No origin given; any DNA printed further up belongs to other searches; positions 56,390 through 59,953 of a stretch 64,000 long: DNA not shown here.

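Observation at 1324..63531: Very dense intergenic hairpin-repeat family with a conserved, non-palindromic 18-nt core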

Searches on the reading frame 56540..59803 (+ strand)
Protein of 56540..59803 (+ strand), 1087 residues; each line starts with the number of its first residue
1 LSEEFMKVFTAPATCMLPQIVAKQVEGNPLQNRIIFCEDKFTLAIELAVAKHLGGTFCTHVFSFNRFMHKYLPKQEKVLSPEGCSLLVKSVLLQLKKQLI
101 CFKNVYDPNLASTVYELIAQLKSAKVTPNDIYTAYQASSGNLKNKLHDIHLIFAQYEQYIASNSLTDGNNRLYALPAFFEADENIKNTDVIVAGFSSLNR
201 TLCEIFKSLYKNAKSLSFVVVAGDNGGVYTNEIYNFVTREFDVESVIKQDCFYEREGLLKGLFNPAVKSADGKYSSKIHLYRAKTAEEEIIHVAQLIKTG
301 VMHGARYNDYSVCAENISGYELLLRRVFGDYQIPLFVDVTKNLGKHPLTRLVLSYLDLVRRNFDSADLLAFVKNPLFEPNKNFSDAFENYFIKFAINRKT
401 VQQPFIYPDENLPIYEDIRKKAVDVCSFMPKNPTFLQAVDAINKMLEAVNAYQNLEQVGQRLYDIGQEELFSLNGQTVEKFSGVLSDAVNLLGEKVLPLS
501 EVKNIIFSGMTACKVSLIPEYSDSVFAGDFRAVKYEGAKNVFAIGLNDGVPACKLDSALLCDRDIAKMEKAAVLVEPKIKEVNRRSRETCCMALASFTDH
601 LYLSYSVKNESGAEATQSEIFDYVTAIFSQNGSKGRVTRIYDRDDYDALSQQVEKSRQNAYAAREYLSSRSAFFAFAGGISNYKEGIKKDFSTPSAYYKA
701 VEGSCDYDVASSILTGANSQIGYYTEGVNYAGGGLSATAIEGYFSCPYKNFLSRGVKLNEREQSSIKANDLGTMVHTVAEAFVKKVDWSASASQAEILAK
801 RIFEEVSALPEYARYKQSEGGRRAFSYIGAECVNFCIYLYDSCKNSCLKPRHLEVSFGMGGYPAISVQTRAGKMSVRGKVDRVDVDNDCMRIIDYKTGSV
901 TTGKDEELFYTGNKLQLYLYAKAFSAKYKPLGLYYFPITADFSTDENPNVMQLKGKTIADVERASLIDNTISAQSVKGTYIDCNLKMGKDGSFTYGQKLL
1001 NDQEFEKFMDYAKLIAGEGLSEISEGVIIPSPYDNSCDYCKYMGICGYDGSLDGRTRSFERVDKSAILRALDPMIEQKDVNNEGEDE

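Call 9: search_protein_families(library=ncbifam, proteins=[window:56540-59803:+])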
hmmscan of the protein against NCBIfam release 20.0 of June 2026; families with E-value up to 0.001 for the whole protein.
window:56540-59803:+ (1087 aa): 7 families
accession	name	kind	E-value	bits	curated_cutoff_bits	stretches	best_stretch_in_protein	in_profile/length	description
TIGR02773.1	addB_Gpos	equivalog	2.1e-99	333.7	903.7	2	274-1061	302-1142/1159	helicase-exonuclease AddAB subunit AddB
TIGR02774.1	rexB_recomb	equivalog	1.8e-38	132.6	718.35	1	85-1036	86-1033/1076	ATP-dependent nuclease subunit B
TIGR02786.1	addB_alphas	equivalog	1.7e-08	33.1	486.5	1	735-921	752-924/1024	double-strand break repair protein AddB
TIGR03623.1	TIGR03623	subfamily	3.9e-06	25.4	299.6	1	870-923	731-783/876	probable DNA repair protein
TIGR00372.1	cas4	equivalog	9.9e-06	25.5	65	0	867-928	59-113/180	CRISPR-associated protein Cas4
TIGR02784.1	addA_alphas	equivalog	6.8e-05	21.4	860.75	1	867-925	1058-1115/1138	double-strand break repair helicase AddA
TIGR02785.1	addA_Gpos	equivalog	0.001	17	707.65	0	869-928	1152-1214/1234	helicase-exonuclease AddAB subunit AddA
